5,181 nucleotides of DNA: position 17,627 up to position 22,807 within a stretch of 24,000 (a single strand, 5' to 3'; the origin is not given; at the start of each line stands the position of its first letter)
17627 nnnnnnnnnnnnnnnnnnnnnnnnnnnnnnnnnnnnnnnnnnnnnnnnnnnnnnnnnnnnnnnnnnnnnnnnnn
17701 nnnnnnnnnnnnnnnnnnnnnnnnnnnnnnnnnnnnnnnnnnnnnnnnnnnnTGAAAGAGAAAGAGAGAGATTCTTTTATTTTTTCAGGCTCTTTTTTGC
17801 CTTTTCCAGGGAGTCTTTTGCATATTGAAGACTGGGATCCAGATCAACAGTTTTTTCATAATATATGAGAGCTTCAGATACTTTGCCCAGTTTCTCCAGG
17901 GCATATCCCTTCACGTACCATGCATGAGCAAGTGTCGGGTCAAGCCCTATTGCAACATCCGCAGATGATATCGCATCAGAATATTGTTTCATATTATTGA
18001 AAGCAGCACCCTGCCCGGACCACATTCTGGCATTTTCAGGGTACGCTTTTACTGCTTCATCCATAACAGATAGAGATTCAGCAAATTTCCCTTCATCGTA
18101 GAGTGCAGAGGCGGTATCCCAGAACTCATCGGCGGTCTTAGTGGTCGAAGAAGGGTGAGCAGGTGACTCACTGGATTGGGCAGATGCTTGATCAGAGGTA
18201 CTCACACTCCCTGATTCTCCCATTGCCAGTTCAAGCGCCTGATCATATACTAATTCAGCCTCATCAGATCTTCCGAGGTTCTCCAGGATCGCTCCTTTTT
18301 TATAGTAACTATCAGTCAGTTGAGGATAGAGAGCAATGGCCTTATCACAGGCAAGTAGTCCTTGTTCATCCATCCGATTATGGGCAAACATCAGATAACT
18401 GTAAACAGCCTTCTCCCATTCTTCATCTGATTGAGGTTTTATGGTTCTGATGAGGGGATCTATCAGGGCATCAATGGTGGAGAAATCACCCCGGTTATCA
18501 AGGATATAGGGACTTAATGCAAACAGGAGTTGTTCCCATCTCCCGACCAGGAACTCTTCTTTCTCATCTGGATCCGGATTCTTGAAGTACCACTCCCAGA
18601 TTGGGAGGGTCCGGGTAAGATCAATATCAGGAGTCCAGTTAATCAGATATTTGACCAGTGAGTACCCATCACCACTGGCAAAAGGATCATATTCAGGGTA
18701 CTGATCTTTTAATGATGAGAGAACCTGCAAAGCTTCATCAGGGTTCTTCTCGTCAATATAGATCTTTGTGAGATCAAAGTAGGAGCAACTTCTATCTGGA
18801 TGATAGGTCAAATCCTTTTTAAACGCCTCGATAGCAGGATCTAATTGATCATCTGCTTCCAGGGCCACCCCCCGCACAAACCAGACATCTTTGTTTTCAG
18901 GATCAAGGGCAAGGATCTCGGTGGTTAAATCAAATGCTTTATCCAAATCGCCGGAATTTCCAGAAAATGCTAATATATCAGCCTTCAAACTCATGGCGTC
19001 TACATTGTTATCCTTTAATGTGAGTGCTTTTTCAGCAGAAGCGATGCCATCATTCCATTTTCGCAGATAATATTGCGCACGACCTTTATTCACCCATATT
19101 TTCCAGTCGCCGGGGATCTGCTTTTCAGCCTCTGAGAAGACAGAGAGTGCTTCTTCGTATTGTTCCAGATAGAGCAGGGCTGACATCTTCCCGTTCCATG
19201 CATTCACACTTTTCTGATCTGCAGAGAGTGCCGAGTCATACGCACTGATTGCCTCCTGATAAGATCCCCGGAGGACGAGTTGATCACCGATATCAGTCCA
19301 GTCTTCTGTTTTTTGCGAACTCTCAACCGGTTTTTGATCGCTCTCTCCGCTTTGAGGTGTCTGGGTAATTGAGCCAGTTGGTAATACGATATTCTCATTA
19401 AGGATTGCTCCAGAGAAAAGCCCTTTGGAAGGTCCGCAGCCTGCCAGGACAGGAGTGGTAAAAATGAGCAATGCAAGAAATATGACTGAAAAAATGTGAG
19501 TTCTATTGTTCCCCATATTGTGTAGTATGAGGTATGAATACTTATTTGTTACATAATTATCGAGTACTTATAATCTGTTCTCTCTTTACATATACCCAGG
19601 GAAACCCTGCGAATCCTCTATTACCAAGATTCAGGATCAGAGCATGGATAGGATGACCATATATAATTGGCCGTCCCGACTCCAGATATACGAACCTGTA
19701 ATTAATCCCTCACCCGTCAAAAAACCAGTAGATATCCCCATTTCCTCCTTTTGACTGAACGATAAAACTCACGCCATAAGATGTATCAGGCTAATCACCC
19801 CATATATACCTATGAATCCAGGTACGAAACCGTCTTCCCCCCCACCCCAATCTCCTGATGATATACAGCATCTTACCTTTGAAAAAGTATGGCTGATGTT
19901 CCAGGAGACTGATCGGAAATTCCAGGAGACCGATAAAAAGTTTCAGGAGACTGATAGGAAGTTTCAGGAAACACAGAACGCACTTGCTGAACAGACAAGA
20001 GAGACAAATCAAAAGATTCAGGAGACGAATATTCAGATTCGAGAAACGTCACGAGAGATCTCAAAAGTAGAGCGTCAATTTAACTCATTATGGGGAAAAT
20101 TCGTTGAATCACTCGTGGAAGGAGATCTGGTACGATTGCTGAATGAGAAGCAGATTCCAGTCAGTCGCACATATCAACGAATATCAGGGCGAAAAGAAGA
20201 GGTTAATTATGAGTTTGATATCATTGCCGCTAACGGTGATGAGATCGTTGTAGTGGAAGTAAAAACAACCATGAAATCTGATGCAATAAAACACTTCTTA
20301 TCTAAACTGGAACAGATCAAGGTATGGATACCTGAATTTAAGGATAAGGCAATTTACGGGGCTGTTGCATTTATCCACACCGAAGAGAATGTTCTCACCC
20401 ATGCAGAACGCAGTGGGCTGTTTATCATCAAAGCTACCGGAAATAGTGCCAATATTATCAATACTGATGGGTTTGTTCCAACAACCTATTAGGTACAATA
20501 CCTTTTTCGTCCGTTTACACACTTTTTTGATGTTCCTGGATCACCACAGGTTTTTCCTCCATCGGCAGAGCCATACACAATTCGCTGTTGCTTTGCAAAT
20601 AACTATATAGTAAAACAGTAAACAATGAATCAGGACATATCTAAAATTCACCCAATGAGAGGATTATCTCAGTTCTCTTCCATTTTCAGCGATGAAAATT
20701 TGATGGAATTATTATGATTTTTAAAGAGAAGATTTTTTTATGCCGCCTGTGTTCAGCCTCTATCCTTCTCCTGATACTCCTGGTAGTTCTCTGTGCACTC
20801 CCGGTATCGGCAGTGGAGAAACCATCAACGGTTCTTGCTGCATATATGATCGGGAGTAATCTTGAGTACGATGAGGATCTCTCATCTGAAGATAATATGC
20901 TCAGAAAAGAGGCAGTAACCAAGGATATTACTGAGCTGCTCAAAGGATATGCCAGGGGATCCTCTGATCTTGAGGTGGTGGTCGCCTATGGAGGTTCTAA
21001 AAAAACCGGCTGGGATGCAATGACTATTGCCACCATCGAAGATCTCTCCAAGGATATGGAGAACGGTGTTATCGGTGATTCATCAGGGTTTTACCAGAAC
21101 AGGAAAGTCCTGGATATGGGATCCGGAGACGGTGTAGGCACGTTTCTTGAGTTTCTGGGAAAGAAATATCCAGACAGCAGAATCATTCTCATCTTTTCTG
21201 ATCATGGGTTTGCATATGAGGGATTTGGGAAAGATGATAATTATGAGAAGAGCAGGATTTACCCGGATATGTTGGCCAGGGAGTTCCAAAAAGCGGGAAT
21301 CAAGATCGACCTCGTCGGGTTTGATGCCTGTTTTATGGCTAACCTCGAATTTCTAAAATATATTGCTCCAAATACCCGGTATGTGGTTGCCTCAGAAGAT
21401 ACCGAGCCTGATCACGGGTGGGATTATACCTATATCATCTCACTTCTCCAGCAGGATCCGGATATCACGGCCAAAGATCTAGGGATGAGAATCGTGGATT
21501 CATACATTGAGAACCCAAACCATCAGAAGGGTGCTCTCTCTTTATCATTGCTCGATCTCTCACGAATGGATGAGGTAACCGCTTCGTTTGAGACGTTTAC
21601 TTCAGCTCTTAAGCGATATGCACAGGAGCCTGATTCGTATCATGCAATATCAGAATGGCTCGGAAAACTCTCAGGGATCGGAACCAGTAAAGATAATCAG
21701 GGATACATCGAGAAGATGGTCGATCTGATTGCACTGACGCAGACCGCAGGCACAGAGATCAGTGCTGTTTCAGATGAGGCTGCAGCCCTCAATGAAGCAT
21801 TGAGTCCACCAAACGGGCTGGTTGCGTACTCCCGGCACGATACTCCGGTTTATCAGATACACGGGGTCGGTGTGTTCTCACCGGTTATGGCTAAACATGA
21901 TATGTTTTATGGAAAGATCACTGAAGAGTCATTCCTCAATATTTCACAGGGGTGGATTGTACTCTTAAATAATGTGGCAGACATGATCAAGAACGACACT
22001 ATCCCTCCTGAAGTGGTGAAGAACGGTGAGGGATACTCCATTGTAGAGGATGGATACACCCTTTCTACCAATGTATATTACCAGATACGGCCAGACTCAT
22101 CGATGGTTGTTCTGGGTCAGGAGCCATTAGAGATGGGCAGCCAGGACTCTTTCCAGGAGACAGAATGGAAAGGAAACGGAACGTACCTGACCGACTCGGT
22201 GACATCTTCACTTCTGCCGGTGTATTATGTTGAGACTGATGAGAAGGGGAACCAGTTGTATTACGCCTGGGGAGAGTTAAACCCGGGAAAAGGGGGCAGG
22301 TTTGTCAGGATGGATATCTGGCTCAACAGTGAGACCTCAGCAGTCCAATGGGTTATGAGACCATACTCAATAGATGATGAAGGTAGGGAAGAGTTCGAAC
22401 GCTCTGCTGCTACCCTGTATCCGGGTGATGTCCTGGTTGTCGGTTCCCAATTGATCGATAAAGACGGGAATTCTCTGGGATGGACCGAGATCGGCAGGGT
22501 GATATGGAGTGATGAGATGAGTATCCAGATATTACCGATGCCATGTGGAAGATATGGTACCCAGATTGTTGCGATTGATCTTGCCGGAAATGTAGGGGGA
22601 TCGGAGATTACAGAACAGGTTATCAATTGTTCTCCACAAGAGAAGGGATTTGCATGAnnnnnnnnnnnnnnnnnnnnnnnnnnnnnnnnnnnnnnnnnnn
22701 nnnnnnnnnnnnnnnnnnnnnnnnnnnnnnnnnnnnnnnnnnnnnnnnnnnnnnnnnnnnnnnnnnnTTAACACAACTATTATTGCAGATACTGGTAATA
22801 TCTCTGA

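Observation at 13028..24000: Candidate uncharacterised exported system: tail-bearing secreted protein, three C11 (clostripain-like) peptidase paralogs and two TPR lipoprotein paralogs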

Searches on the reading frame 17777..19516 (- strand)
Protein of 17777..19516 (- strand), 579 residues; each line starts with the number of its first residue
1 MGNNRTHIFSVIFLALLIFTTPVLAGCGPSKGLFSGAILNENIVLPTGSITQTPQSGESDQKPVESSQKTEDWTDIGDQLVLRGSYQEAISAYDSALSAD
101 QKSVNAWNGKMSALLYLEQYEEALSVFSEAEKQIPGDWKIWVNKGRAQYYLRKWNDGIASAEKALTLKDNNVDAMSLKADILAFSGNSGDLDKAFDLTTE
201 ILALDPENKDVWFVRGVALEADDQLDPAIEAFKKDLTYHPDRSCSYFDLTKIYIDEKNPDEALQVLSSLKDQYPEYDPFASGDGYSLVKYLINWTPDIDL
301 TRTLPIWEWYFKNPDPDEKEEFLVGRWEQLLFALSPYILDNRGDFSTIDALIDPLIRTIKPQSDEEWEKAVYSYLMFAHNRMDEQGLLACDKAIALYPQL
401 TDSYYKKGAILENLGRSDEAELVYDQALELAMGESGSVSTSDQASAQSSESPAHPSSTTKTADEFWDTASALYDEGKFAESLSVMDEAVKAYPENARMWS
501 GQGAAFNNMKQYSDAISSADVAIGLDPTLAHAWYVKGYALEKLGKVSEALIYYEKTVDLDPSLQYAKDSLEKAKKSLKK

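Call 9: search_protein_families(library=pfam, proteins=[window:17777-19516:-], max_evalue=0.01)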
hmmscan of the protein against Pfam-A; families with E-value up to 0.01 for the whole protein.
window:17777-19516:- (579 aa): 22 families
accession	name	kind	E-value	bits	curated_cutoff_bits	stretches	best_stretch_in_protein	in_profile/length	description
PF07719.23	TPR_2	-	5.3e-35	117.1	27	2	530-562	1-33/34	Tetratricopeptide repeat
PF00515.34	TPR_1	-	1.6e-31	107.2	27.8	2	532-562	3-33/34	Tetratricopeptide repeat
PF13432.12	TPR_16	-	1.8e-30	105.4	32.7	2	469-528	4-63/65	Tetratricopeptide repeat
PF13428.12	TPR_14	-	3.6e-27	92.5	23.5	1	105-146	2-43/44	Tetratricopeptide repeat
PF14559.12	TPR_19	-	2.4e-23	82.7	25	2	221-275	3-57/68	Tetratricopeptide repeat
PF13431.12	TPR_17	-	3.2e-23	80.5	24.4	1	389-421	1-33/34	Tetratricopeptide repeat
PF13181.12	TPR_8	-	1.2e-21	75.4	25.7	2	530-562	1-33/34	Tetratricopeptide repeat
PF12895.13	ANAPC3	-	2.4e-13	50.6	27.2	2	84-163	3-81/82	Anaphase-promoting complex, cyclosome, subunit 3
PF13424.12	TPR_12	-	4.3e-13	49.7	30.1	0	219-266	20-68/77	Tetratricopeptide repeat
PF13371.12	TPR_9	-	9e-13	48.5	35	0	510-564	9-63/73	Tetratricopeptide repeat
PF23914.1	TPR_CcmH_CycH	-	1.5e-12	48.1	42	1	134-240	46-152/158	Cytochrome c-type biogenesis protein H TPR domain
PF13414.12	TPR_11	-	1.8e-11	44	26.8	1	77-108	1-32/42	TPR repeat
PF13174.12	TPR_6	-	8.2e-10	39.1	26.3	0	246-275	3-32/33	Tetratricopeptide repeat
PF12569.14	NatA_aux_su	-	1.1e-08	34.9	33.3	0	505-561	201-257/515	N-terminal acetyltransferase A, auxiliary subunit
PF13176.12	TPR_7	-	1.9e-08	34.2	27.9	0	408-434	6-32/36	Tetratricopeptide repeat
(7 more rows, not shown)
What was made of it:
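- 17777..19516 (-): TPR1 (579 aa). Lipobox LAGC followed by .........; KGLFSG is encoded at 19426-19409. Pfam TPR_1/TPR_2, E 1e-31 to 5e-35 (call 9).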

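Call 85: search_protein_families(library=ncbifam, proteins=[window:17777-19516:-], max_evalue=0.001)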
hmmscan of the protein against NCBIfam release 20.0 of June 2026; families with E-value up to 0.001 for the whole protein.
window:17777-19516:- (579 aa): 18 families
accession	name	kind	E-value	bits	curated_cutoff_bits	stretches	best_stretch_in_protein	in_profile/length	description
NF040959.1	MamA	equivalog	6.5e-30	104.1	200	3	463-562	72-171/204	magnetosome protein MamA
TIGR02917.1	PEP_TPR_lipo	equivalog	4.5e-22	77.8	312.2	2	77-275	63-259/899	XrtA/PEP-CTERM system TPR-repeat protein PrsT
TIGR02552.1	LcrH_SycD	equivalog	2.9e-15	56.2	104.8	1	463-577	19-133/136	SycD/LcrH family type III secretion system chaperone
NF047507.1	TPR_BatC_Lepto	exception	3.4e-15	56.1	175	2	471-575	33-141/214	TPR repeat-containing protein BatC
TIGR02521.1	type_IV_pilW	equivalog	1.2e-14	54.5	154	0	506-562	41-97/234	type IV pilus biogenesis/stability protein PilW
TIGR03939.1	PGA_TPR_OMP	equivalog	4.3e-14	51.7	366.65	1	467-570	91-194/800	poly-beta-1,6 N-acetyl-D-glucosamine export porin PgaA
NF033920.0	C39_PA2778_fam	equivalog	2.6e-12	46.7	150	1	456-560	150-254/255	PA2778 family cysteine peptidase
NF033762.1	social_mot_Tgl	equivalog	5.2e-11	42.4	225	0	186-267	42-124/252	social motility TPR repeat lipoprotein Tgl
TIGR00990.1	3a0801s09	subfamily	2.7e-10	39.5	757.25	1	387-529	351-500/615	mitochondrial import receptor subunit TOM70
NF052415.1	T3SS_chap_SctY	equivalog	2.1e-08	34.7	70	0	476-556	20-103/106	type III secretion apparatus assembly chaperone SctY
NF033758.1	gliding_GltE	equivalog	1.8e-07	30.5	225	0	511-570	67-126/411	adventurous gliding motility TPR repeat lipoprotein GltE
NF008757.0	PRK11788.1-5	equivalog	1e-06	28.2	363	0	75-136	185-246/388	lipopolysaccharide assembly protein LapB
NF041522.1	TPR_sll0314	equivalog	7e-06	25.5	225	0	498-555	182-246/275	Sll0314/Alr1548 family TPR repeat-containing protein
TIGR02795.1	tol_pal_ybgF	equivalog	8.8e-06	26.3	90.1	0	213-276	43-109/119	tol-pal system protein YbgF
NF008391.2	PRK11189.1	equivalog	1.7e-05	24.5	250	0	76-129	105-158/297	lipoprotein NlpI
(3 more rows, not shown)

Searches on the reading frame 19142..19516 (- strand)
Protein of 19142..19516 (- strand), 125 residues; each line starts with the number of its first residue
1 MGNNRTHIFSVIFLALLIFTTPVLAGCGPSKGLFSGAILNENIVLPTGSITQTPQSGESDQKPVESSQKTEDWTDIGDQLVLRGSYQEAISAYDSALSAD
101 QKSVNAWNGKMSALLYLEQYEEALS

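Call 50: find_homologous_proteins(query=A6, max_evalue=1)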
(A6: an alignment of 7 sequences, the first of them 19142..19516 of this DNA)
Query A6 (7 sequences) (125 aa, profile of the alignment): 10 proteins with E <= 1 among 5191 candidates.
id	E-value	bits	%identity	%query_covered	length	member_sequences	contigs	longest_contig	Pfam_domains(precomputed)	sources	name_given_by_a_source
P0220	6.2e-45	170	35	68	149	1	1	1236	-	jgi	jgi:hypothetical protein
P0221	1.9e-39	152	51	91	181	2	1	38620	PF14559.13,PF23914.2,PF13414.13,PF00515.35,PF13432.13,PF13428.13,PF13181.13,PF07719.24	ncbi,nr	ncbi:MAG TPA: tetratricopeptide repeat protein, partial [Methanospirillum sp.]|nr:tetratricopeptide 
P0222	4.1e-38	148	34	94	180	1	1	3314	PF00515.35,PF13428.13,PF07719.24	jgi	-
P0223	7.7e-36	140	28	92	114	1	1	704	-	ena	-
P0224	5.3e-32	128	25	84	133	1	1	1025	-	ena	-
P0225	4.1e-23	99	28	46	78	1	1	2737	-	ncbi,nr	ncbi:MAG: hypothetical protein PHR06_16220, partial [Candidatus Cloacimonetes bacterium]|nr:hypothet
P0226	7.6e-19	85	32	47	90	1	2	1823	-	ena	-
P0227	8.4e-17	79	33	50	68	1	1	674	-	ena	-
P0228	1.4e-2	33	35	39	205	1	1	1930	PF13431.13,PF13414.13,PF00515.35,PF13432.13,PF13181.13,PF07719.24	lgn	-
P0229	2.6e-1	29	25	74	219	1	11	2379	PF13431.13,PF23914.2,PF13414.13,PF13176.13,PF13428.13,PF13374.13,PF14559.13,PF13371.13,PF00515.35,PF12895.14,PF13424.13,PF21033.5,PF13432.13,PF13181.13,PF07719.24,PF13174.13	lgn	-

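Call 51: find_encoding_contigs(protein=P0222, flank=8000, max_places=2)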
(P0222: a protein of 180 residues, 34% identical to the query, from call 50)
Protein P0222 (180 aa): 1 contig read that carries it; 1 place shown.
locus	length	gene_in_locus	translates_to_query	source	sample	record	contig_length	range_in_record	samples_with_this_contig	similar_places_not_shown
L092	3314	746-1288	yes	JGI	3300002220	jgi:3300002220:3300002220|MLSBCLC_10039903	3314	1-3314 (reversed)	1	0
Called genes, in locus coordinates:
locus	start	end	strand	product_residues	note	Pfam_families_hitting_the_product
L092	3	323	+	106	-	?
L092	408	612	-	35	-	-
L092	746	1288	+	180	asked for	PF00515:TPR_1 (faint), PF07719:TPR_2 (faint), PF13428:TPR_14 (faint)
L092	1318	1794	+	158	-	-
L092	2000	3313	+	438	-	?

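Call 52: find_encoding_contigs(protein=P0225, flank=8000, max_places=2)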
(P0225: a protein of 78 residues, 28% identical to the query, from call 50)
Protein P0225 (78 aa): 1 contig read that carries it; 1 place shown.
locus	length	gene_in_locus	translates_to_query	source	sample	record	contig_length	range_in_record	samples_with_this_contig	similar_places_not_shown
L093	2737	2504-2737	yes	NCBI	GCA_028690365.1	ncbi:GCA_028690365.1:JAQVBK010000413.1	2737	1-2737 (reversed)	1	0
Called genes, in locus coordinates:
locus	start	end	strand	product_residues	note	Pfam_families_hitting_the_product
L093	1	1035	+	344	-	PF12895:ANAPC3 (weak), PF14559:TPR_19 (weak), PF13431:TPR_17 (weak), PF00515:TPR_1, PF13424:TPR_12, PF13432:TPR_16, PF00515:TPR_1, PF13181:TPR_8, +11 more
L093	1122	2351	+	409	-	-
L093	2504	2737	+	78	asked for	?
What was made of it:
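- L092 and L093 show TPR arrays without a C11 gene (calls 51, 52).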

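Call 53: find_encoding_contigs(protein=P0221, flank=10000, max_places=2)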
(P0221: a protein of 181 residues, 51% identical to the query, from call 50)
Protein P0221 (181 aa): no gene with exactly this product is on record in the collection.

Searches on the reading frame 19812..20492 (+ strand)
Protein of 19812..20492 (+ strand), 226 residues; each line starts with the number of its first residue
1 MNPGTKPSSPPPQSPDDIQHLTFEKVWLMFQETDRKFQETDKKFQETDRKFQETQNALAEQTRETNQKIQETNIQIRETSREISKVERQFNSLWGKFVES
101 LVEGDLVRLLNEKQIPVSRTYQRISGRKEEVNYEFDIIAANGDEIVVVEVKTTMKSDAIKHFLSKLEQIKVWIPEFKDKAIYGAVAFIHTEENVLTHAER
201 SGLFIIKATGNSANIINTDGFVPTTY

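Call 9: search_protein_families(library=pfam, proteins=[window:19812-20492:+], max_evalue=0.01)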
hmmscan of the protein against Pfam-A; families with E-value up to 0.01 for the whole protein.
window:19812-20492:+ (226 aa): 5 families
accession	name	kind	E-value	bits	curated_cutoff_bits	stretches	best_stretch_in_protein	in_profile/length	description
PF01870.24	Hjc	-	1.1e-06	28.9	21.1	1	103-183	3-78/93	Archaeal holliday junction resolvase (hjc)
PF03008.20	DUF234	-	6.6e-05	23.7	22.5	1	72-154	10-91/100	Archaea bacterial proteins of unknown function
PF18743.7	AHJR-like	-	0.00035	20.5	26.1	1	132-175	42-84/123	REase_AHJR-like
PF06009.19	Laminin_II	-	0.0011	19.4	33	1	31-97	6-75/138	Laminin Domain II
PF09002.17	Card1_endonuc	-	0.0036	17.3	26.4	1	95-206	10-117/136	Card1-like, endonuclease domain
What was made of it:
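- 19812..20492 (+): Not part of the module: a cytoplasmic Hjc/PD-(D/E)XK-like protein with FQETDRK heptad repeats. Pfam Hjc, E 1e-6 (call 9).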

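Call 85: search_protein_families(library=ncbifam, proteins=[window:19812-20492:+], max_evalue=0.001)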
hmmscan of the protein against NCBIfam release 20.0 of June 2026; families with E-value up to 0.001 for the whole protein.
window:19812-20492:+ (226 aa): 1 family
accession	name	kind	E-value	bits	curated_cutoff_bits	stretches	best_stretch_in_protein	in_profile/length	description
NF040854.1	Hol_resolv_Hjc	equivalog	0.00013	21.7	70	1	102-180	8-81/134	Holliday junction resolvase Hjc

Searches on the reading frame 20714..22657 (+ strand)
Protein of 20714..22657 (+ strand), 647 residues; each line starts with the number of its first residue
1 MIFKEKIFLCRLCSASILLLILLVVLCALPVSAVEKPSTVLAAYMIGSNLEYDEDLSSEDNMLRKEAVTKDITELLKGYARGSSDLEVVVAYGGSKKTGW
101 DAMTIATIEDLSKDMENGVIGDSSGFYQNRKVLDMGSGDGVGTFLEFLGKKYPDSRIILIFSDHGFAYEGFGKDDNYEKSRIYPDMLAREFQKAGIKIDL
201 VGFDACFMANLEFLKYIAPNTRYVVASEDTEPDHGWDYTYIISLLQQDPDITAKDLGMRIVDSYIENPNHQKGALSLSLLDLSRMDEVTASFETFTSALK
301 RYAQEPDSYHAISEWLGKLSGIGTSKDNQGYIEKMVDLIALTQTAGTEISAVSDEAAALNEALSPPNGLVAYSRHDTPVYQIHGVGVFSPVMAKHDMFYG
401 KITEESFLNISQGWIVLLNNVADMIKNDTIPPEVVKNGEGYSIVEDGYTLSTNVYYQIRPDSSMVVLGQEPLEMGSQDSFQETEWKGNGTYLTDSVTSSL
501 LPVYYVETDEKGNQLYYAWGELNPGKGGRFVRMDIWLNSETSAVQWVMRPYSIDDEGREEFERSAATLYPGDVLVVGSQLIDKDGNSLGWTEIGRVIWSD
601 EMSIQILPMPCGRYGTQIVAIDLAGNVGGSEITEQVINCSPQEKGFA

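Call 9: search_protein_families(library=pfam, proteins=[window:20714-22657:+], max_evalue=0.01)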
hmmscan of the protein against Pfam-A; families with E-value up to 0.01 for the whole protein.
window:20714-22657:+ (647 aa): 1 family
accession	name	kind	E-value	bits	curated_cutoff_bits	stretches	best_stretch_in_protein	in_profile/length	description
PF03415.19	Peptidase_C11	-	1.4e-40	140.4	25.8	1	68-553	13-342/359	Clostripain family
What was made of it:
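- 20714..22657 (+): C11C peptidase. His164 at 21203, Asp204 at 21323, Cys206 at 21329. Pfam E 1.4e-40 (call 9).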

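Call 68: find_encoding_contigs(protein=window:20714-22657:+, flank=10000, max_places=2)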
Protein window:20714-22657:+ (647 aa): no gene with exactly this product is on record in the collection.
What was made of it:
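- Tried and rejected: Fetching the rest of the 38.6-kb contig through C11C or P0221: failed (calls 53, 68).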

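Call 85: search_protein_families(library=ncbifam, proteins=[window:20714-22657:+], max_evalue=0.001)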
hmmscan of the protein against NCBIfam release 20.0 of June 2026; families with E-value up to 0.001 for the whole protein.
window:20714-22657:+ (647 aa): 0 families
